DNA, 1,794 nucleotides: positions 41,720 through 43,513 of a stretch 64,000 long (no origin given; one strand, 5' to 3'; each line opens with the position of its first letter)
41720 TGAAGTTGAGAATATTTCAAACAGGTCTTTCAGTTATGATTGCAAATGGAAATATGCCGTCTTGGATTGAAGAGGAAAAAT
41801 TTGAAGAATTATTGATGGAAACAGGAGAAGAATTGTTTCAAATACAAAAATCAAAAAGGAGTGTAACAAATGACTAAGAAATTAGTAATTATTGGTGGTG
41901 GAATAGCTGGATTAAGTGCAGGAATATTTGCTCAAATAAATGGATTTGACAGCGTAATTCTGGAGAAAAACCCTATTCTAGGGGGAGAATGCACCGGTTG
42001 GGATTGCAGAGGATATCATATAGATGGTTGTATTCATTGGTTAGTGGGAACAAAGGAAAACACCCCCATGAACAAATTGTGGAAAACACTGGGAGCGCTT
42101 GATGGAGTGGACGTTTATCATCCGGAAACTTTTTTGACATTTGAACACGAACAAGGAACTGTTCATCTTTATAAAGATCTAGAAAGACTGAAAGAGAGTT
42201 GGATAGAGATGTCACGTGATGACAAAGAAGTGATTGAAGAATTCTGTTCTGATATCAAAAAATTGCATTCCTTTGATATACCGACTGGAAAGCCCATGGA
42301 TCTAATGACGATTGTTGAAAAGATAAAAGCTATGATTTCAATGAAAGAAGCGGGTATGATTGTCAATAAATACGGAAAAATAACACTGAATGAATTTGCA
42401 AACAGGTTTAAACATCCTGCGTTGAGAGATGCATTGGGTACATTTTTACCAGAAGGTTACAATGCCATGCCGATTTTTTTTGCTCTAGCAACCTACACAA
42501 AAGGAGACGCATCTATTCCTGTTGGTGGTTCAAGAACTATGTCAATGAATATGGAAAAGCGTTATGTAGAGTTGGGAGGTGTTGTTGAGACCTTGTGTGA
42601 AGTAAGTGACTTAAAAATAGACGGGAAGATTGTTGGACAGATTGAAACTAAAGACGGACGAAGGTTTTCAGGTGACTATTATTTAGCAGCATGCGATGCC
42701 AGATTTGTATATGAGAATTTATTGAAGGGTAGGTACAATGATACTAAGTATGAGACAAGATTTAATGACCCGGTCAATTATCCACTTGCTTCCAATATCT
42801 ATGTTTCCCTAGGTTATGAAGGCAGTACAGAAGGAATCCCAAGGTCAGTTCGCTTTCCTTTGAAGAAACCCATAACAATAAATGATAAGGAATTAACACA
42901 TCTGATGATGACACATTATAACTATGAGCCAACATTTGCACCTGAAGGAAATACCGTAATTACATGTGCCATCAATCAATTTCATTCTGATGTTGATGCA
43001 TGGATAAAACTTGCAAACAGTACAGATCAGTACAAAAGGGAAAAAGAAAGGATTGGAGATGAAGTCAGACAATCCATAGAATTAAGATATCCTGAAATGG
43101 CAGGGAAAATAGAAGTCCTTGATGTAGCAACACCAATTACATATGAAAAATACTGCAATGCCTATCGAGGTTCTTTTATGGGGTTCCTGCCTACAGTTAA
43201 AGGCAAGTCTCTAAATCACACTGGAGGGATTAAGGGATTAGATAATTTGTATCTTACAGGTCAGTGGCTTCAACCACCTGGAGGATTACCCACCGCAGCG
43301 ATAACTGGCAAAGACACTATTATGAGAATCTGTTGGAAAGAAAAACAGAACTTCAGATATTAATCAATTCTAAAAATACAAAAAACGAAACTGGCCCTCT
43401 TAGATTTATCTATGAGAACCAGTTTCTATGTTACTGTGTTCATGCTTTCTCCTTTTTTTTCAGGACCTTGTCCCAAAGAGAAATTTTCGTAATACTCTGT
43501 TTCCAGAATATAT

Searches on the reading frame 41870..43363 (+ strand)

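Call 27: search_protein_families(library=pfam, max_evalue=0.0001, proteins=[window:41870-43363:+])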
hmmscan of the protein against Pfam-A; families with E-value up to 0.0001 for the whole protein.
window:41870-43363:+ (497 aa): 6 families
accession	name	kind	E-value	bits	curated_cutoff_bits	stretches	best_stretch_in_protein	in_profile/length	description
PF01593.30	Amino_oxidase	-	3.9e-12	46.6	19.8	1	12-320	1-295/443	Flavin containing amine oxidoreductase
PF13450.12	NAD_binding_8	-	6.1e-12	46.1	21.9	1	7-74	1-68/68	NAD(P)-binding Rossmann-like domain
PF01266.30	DAO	-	1.1e-06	28.8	27.9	1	5-85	2-85/353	FAD dependent oxidoreductase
PF12831.13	FAD_oxidored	-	1.1e-05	25.4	27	1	5-43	2-40/416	FAD dependent oxidoreductase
PF00890.30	FAD_binding_2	-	1.4e-05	24.9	20.4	1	5-41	2-37/414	FAD binding domain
PF07992.20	Pyr_redox_2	-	3.7e-05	23.7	26.1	0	4-48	2-42/291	Pyridine nucleotide-disulphide oxidoreductase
